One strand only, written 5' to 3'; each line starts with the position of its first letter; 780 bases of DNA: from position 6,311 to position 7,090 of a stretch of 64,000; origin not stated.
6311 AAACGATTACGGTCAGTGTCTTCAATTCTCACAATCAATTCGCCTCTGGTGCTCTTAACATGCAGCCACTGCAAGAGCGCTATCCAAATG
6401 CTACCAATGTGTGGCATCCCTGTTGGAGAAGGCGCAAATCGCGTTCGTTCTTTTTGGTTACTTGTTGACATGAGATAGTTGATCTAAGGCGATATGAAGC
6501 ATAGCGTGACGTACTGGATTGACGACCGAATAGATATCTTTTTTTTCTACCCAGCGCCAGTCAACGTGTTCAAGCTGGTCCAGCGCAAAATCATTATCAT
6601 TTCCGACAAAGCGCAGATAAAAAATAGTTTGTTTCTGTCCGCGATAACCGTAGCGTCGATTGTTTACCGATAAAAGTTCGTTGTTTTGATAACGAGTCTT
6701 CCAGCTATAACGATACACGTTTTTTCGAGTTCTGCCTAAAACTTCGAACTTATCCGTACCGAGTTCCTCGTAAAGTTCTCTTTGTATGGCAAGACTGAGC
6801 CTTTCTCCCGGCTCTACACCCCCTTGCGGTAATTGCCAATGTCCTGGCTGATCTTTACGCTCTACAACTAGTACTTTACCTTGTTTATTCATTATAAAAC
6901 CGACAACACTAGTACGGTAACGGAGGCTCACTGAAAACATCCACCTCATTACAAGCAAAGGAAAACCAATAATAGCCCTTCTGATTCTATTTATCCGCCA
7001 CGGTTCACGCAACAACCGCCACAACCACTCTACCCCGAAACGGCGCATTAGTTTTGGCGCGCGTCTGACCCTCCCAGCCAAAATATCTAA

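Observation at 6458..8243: WecB/TagA-family glycosyltransferase fused to a NUDIX hydrolase, adjacent to a ThpR-like 2H phosphoesterase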

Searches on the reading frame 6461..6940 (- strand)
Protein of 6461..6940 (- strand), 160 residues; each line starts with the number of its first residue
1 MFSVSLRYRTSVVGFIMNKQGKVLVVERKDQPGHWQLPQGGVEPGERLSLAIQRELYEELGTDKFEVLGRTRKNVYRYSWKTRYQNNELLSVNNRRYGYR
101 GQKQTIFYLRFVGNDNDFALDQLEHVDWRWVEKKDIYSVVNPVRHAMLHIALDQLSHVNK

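Call 33: search_solved_structures(query=window:6461-6940:-, max_evalue=0.00001, show_alignments=3)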
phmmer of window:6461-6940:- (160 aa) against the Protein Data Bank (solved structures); distinct sequences matched with E-value up to 0.00001: 13.
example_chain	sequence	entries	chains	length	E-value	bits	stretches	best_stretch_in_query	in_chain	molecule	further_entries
4s2w_A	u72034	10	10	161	1.2e-12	51.2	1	8-132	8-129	RNA pyrophosphohydrolase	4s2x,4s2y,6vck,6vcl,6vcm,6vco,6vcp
6vcn_A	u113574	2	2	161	1.2e-12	51.2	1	8-132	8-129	RNA pyrophosphohydrolase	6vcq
4s2v_A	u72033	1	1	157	1.2e-12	51.2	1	8-132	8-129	RNA pyrophosphohydrolase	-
2kdv_A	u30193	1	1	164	1.2e-12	51.1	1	8-132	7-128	RNA pyrophosphohydrolase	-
6d1v_B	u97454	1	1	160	1.3e-12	51.1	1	8-132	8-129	RNA pyrophosphohydrolase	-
6d1q_B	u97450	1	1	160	1.3e-12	51.1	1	8-132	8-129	RNA pyrophosphohydrolase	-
5ygu_B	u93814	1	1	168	1.5e-12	50.9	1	8-132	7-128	RNA pyrophosphohydrolase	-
6d13_B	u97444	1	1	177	1.5e-12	50.9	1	8-132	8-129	RNA pyrophosphohydrolase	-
1f3y_A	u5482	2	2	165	2.8e-12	50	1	7-138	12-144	DIADENOSINE 5',5'''-P1,P4-TETRAPHOSPHATE HYDROLASE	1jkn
2kdw_A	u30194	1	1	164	7.8e-12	48.5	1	8-132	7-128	RNA pyrophosphohydrolase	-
6dt3_A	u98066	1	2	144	2.1e-08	37.4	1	5-62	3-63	Nucleoside triphosphatase NudI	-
3oga_A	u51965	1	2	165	6.6e-08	35.8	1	5-63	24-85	Nucleoside triphosphatase nudI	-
3n77_A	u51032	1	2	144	2.2e-07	34.1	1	5-63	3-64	Nucleoside triphosphatase nudI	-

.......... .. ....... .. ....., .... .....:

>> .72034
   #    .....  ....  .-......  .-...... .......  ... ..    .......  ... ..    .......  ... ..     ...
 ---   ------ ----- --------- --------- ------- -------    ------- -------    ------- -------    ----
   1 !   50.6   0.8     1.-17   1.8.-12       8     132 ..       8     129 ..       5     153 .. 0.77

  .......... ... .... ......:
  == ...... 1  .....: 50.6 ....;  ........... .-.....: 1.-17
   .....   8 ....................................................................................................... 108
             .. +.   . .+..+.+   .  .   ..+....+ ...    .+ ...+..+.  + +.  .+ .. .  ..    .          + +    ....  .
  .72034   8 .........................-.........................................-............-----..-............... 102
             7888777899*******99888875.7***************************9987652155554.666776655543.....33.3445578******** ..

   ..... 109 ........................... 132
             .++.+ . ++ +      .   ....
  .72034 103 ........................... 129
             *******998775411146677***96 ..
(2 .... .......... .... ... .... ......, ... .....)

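Call 53: search_protein_representatives(protein=window:6461-6940:-)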
Query: 160 residues. Proteins with E-value up to 0.001 (for the whole library): 3383; up to 1e-10: 462; up to 1e-30: 6. The best 150 are listed.
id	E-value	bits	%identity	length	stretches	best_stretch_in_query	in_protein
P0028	8.6e-44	165.5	51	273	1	4-155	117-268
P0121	1.4e-39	151.8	33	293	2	6-149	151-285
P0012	2.0e-39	151.3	47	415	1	4-155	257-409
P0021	2.6e-37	144.4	48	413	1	6-155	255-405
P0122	4.1e-35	137.3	46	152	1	15-156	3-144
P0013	1.2e-34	135.7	45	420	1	2-156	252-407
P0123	4.9e-26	107.7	47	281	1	7-152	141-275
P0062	1.3e-25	106.4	44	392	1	5-154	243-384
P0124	1.3e-25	106.4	43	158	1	6-153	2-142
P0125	1.4e-25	106.3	45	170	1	5-153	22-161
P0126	1.7e-25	106.0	47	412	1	4-153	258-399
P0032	8.7e-25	103.7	48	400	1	9-160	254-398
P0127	1.2e-24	103.2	46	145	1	6-141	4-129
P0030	1.3e-24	103.1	42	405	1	6-156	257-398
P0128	2.8e-24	102.0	40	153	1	8-155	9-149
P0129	1.6e-23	99.6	42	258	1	4-149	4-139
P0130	7.3e-23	97.4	42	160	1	8-154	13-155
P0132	1.1e-22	96.9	43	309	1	4-145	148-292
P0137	6.3e-22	94.4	36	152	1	7-154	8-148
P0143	6.7e-21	91.1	40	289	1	5-156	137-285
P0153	3.2e-20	88.8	41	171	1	18-144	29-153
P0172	3.6e-19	85.4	42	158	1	2-145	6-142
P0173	3.9e-19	85.3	42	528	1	20-153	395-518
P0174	4.7e-19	85.1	35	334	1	7-152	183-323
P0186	2.7e-18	82.6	36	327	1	7-158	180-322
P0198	3.4e-17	79.0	33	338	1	7-159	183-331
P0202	3.9e-17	78.8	33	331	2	6-136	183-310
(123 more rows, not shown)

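Call 55: search_protein_families(library=pfam, proteins=[P0121, P0123, P0129, P0132, P0143, P0174, P0186, P0198, P0173, P0124], max_evalue=0.001)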
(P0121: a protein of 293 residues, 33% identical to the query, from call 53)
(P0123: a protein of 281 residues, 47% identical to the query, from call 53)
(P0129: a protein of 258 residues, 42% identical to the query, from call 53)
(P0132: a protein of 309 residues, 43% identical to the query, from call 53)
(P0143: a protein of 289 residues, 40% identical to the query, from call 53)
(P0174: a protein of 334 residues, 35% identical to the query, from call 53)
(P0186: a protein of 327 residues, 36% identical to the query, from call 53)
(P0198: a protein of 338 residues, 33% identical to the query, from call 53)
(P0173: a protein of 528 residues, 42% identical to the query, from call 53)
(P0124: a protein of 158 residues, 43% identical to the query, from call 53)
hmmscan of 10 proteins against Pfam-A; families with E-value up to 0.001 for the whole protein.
P0121 (293 aa): 5 families
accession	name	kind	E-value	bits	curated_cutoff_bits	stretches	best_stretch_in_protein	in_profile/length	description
PF00293.34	NUDIX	-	1.6e-40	138.6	21.1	2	1-137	1-127/134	NUDIX domain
PF14815.12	NUDIX_4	-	2.4e-12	47.1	35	1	6-70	1-66/113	NUDIX domain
PF22327.2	Nudt16-like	-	2.5e-06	28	27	0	182-215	37-71/161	U8 snoRNA-decapping enzyme-like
PF18167.6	Sa_NUDIX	-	0.00024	21.5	25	0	13-60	14-61/199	SMODS-associated NUDIX domain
PF13869.12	NUDIX_2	-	0.00045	20.1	27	0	146-209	38-99/188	Nucleotide hydrolase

P0123 (281 aa): 3 families
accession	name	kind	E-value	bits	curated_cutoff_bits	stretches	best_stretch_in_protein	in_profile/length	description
PF03808.19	Glyco_tran_WecG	-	5.1e-33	114.7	27.4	1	36-120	84-167/168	Glycosyl transferase WecG/TagA/CpsF family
PF00293.34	NUDIX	-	5.4e-21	75.4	21.1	1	146-267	5-126/134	NUDIX domain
PF14815.12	NUDIX_4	-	3.1e-06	27.4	35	1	146-265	1-104/113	NUDIX domain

P0129 (258 aa): 4 families
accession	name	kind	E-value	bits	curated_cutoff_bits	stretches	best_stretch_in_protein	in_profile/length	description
PF01035.26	DNA_binding_1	-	7.7e-28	96.6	27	1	163-241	5-81/81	6-O-methylguanine DNA methyltransferase, DNA binding domain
PF00293.34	NUDIX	-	1.1e-20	74.5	21.1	1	8-139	2-132/134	NUDIX domain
PF14815.12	NUDIX_4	-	0.00086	19.5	35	0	14-70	3-58/113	NUDIX domain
PF22327.2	Nudt16-like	-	0.0009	19.7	27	0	33-68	33-70/161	U8 snoRNA-decapping enzyme-like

P0132 (309 aa): 2 families
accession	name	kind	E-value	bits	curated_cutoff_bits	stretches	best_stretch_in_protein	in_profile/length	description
PF03808.19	Glyco_tran_WecG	-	1.3e-25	90.6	27.4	1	24-130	59-167/168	Glycosyl transferase WecG/TagA/CpsF family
PF00293.34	NUDIX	-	1.1e-10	42.1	21.1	1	152-287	2-123/134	NUDIX domain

P0143 (289 aa): 2 families
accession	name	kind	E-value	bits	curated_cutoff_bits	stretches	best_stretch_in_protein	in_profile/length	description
PF03808.19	Glyco_tran_WecG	-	8.2e-22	78.2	27.4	1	9-119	61-168/168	Glycosyl transferase WecG/TagA/CpsF family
PF00293.34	NUDIX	-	1.7e-13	51.1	21.1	1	140-270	2-124/134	NUDIX domain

P0174 (334 aa): 3 families
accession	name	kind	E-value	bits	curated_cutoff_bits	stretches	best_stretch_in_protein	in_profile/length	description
PF00293.34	NUDIX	-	9.4e-22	77.9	21.1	1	184-316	2-128/134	NUDIX domain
PF02834.22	LigT_PEase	-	1.9e-18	66.9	23.3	1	9-90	3-85/87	LigT like Phosphoesterase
PF13563.12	2_5_RNA_ligase2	-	5.7e-10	39.9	27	1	23-156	11-146/152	2'-5' RNA ligase superfamily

P0186 (327 aa): 3 families
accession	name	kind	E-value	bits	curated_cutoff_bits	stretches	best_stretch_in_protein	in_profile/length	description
PF00293.34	NUDIX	-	1.1e-22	80.9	21.1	1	180-303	1-119/134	NUDIX domain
PF02834.22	LigT_PEase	-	1.1e-15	58.1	23.3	1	16-88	14-86/87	LigT like Phosphoesterase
PF13563.12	2_5_RNA_ligase2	-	4.6e-06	27.2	27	1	10-134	2-121/152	2'-5' RNA ligase superfamily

P0198 (338 aa): 3 families
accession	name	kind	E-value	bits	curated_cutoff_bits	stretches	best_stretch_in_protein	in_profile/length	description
PF00293.34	NUDIX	-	8.5e-19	68.3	21.1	1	184-312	2-120/134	NUDIX domain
PF02834.22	LigT_PEase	-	3.3e-12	46.8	23.3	1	34-83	25-74/87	LigT like Phosphoesterase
PF13563.12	2_5_RNA_ligase2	-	0.00013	22.5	27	1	44-162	26-148/152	2'-5' RNA ligase superfamily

P0173 (528 aa): 2 families
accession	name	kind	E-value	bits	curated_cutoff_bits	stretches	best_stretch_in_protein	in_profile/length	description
PF03808.19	Glyco_tran_WecG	-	5.5e-53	179.7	27.4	2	228-326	72-167/168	Glycosyl transferase WecG/TagA/CpsF family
PF00293.34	NUDIX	-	2.4e-18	66.9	21.1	1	396-511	15-129/134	NUDIX domain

P0124 (158 aa): 2 families
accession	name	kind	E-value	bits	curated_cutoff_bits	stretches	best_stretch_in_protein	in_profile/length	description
PF00293.34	NUDIX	-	1.5e-23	83.7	21.1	1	4-137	2-131/134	NUDIX domain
PF14815.12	NUDIX_4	-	1.2e-07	31.9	35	1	8-127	1-100/113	NUDIX domain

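Call 56: list_cluster_members(proteins=[P0174, P0186, P0198, P0202, P0124, P0122, P0128, P0129, P0121, P0130])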
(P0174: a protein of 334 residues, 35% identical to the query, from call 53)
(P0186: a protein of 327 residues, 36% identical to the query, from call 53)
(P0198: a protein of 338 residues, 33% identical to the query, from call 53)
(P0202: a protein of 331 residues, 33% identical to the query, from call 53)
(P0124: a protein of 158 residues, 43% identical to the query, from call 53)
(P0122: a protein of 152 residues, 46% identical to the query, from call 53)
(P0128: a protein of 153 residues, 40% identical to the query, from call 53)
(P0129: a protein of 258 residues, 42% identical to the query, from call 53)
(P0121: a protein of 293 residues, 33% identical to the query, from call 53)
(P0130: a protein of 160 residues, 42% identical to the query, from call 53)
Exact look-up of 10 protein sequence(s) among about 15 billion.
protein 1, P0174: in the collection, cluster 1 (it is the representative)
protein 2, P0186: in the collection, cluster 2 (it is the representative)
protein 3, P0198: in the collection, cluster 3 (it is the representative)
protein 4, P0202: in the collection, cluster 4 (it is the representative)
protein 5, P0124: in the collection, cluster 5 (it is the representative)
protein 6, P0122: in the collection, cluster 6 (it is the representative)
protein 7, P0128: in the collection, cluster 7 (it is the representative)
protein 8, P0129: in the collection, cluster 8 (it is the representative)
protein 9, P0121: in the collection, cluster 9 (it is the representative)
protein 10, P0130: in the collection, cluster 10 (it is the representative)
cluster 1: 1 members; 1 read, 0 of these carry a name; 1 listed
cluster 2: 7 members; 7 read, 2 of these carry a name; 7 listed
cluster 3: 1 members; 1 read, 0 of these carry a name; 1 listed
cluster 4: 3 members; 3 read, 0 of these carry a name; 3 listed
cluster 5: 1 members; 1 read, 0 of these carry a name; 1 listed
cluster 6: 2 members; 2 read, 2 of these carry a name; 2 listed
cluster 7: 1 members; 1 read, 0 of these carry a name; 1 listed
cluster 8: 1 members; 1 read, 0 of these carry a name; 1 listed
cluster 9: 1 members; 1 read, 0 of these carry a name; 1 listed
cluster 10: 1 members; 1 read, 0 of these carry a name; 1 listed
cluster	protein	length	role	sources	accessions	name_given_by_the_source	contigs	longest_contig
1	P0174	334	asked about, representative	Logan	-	-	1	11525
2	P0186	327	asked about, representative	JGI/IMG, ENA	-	-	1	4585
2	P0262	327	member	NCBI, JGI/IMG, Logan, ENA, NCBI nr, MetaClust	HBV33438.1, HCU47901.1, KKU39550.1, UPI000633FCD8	TPA: RNA 2',3'-cyclic phosphodiesterase [Patescibacteria group bacterium] | MAG: hypothetical protein UX54_C0009G0012 [Parcubacteria group bacterium ... | status=active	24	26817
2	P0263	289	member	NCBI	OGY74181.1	MAG: hypothetical protein A3H61_01440, partial [Candidatus Jacksonbacteria bacterium ...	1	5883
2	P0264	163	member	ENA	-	-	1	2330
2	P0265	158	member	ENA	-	-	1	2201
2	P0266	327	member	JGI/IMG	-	-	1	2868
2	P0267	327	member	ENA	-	-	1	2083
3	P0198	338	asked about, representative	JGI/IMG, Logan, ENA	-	-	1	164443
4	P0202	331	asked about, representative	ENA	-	-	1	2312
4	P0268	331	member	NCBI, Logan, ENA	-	-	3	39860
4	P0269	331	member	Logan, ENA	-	-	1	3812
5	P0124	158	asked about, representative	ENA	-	-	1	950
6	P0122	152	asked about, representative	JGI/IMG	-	putative (di)nucleoside polyphosphate hydrolase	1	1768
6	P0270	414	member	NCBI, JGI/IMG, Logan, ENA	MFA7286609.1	MAG: WecB/TagA/CpsF family glycosyltransferase [Patescibacteria group bacterium]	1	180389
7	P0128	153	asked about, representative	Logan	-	-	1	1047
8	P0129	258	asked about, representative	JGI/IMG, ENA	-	-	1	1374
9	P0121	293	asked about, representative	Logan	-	-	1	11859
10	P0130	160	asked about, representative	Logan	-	-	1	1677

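Call 57: find_encoding_contigs(protein=P0198, flank=8000, max_places=3)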
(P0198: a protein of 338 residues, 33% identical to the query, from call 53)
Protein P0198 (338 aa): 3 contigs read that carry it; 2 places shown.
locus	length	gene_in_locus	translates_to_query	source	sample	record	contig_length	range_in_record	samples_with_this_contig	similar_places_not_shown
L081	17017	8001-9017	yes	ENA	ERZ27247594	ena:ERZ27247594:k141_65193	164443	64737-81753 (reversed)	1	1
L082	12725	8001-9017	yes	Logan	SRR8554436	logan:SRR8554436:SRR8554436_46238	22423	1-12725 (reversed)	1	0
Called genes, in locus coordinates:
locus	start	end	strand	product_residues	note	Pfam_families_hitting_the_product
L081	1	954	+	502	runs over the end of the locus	PF13632:Glyco_trans_2_3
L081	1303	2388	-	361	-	PF09587:PGA_cap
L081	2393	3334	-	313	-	PF00551:Formyl_trans_N, PF02911:Formyl_trans_C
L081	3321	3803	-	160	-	PF01327:Pep_deformylase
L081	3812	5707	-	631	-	PF17764:PriA_3primeBD, PF18074:PriA_C (weak)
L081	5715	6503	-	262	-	-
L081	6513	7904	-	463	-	-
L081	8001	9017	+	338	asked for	PF02834:LigT_PEase (weak), PF00293:NUDIX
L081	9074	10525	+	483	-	PF00749:tRNA-synt_1c, PF19269:Anticodon_2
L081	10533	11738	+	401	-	PF01551:Peptidase_M23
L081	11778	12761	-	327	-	PF13102:Phage_int_SAM_5 (weak), PF02899:Phage_int_SAM_1, PF00589:Phage_integrase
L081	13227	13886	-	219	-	PF00702:Hydrolase, PF13419:HAD_2, PF13242:Hydrolase_like (weak)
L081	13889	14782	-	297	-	-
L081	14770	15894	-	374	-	PF01820:Dala_Dala_lig_N, PF02786:CPSase_L_D2, PF02222:ATP-grasp (weak), PF07478:Dala_Dala_lig_C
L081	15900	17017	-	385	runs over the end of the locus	PF01168:Ala_racemase_N, PF00842:Ala_racemase_C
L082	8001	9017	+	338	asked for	PF02834:LigT_PEase (weak), PF00293:NUDIX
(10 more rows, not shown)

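Call 58: find_encoding_contigs(protein=P0262, flank=8000, max_places=4)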
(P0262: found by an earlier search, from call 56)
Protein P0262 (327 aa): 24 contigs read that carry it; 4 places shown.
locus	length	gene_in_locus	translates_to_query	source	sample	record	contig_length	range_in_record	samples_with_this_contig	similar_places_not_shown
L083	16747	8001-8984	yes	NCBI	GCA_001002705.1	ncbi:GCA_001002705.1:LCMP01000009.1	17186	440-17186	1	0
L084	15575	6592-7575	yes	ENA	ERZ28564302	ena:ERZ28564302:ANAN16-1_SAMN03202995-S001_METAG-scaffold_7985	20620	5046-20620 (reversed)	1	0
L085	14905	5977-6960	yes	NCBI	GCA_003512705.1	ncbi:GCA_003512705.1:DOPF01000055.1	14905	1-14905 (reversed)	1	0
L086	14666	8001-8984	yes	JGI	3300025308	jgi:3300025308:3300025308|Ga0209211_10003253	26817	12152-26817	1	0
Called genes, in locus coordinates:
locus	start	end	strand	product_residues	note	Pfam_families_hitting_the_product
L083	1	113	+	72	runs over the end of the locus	PF08281:Sigma70_r4_2, PF04545:Sigma70_r4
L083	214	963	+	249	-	PF01145:Band_7, PF13421:Band_7_1 (weak)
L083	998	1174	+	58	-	-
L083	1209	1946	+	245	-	-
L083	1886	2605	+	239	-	PF13632:Glyco_trans_2_3 (faint)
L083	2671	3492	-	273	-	PF00551:Formyl_trans_N, PF02911:Formyl_trans_C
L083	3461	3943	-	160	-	PF01327:Pep_deformylase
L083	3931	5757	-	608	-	-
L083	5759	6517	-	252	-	-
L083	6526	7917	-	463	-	-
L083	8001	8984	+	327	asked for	PF02834:LigT_PEase, PF13563:2_5_RNA_ligase2 (weak), PF00293:NUDIX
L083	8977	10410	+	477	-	PF00749:tRNA-synt_1c, PF19269:Anticodon_2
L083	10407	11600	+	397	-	PF25762:HAUS1 (weak), PF01551:Peptidase_M23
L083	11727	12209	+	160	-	-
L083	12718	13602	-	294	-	-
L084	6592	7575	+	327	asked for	PF02834:LigT_PEase, PF13563:2_5_RNA_ligase2 (weak), PF00293:NUDIX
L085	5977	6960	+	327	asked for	PF02834:LigT_PEase, PF13563:2_5_RNA_ligase2 (weak), PF00293:NUDIX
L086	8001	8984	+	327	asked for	PF02834:LigT_PEase, PF13563:2_5_RNA_ligase2 (weak), PF00293:NUDIX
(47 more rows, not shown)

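Call 60: find_homologous_proteins(query=P0262, max_evalue=0.00001)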
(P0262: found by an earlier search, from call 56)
Query P0262 (327 aa): 48 proteins with E <= 0.00001 among 4139 candidates.
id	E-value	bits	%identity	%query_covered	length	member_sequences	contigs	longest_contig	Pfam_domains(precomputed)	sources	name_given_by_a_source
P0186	5.1e-216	734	99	100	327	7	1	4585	PF02834.23,PF00293.35,PF13563.13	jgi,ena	-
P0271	9.2e-111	388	56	100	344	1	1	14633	PF02834.23,PF00293.35,PF13563.13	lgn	-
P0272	4.0e-105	370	54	99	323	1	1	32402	PF02834.23,PF00293.35,PF13563.13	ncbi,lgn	ncbi:MAG: RNA 2',3'-cyclic phosphodiesterase [Patescibacteria group bacterium]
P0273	9.0e-92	326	51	99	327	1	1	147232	PF02834.23,PF00293.35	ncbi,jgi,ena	ncbi:MAG: RNA 2',3'-cyclic phosphodiesterase [Patescibacteria group bacterium]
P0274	1.2e-89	319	49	99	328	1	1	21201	PF02834.23,PF00293.35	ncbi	-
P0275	8.9e-88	313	50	99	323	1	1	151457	PF02834.23,PF00293.35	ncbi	ncbi:MAG: RNA 2',3'-cyclic phosphodiesterase [Patescibacteria group bacterium]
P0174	1.0e-46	178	36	98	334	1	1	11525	PF02834.23,PF00293.35,PF13563.13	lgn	-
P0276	1.1e-46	178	38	100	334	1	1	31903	PF02834.23,PF00293.35,PF13563.13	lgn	-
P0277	5.7e-44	169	35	98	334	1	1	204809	PF02834.23,PF00293.35,PF13563.13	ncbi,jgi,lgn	jgi:2'-5' RNA ligase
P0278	1.1e-23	102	43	44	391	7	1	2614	PF03808.20,PF00293.35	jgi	jgi:N-acetylglucosaminyldiphosphoundecaprenol N-acetyl-beta-D-mannosaminyltransferase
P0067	1.3e-19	89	40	43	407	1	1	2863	PF03808.20,PF00293.35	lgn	-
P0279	1.5e-19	89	36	43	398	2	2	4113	PF03808.20,PF00293.35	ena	-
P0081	5.9e-18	84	39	44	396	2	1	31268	PF03808.20,PF00293.35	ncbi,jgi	jgi:N-acetylglucosaminyldiphosphoundecaprenol N-acetyl-beta-D-mannosaminyltransferase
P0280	6.0e-18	83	38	44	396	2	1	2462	PF03808.20,PF00293.35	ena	-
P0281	7.0e-18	83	38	43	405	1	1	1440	PF03808.20,PF00293.35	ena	-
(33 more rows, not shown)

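Call 63: find_encoding_contigs(protein=P0153, flank=6000, max_places=2)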
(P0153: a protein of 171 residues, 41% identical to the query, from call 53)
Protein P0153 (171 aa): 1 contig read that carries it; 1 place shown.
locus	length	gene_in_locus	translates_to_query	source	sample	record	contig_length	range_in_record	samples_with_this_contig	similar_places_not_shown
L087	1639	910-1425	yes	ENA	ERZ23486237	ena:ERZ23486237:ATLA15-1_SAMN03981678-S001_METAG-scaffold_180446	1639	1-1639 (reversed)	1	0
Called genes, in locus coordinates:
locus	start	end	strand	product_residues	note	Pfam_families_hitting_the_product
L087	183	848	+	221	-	PF03808:Glyco_tran_WecG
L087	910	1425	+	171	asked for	PF00293:NUDIX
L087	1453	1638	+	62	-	?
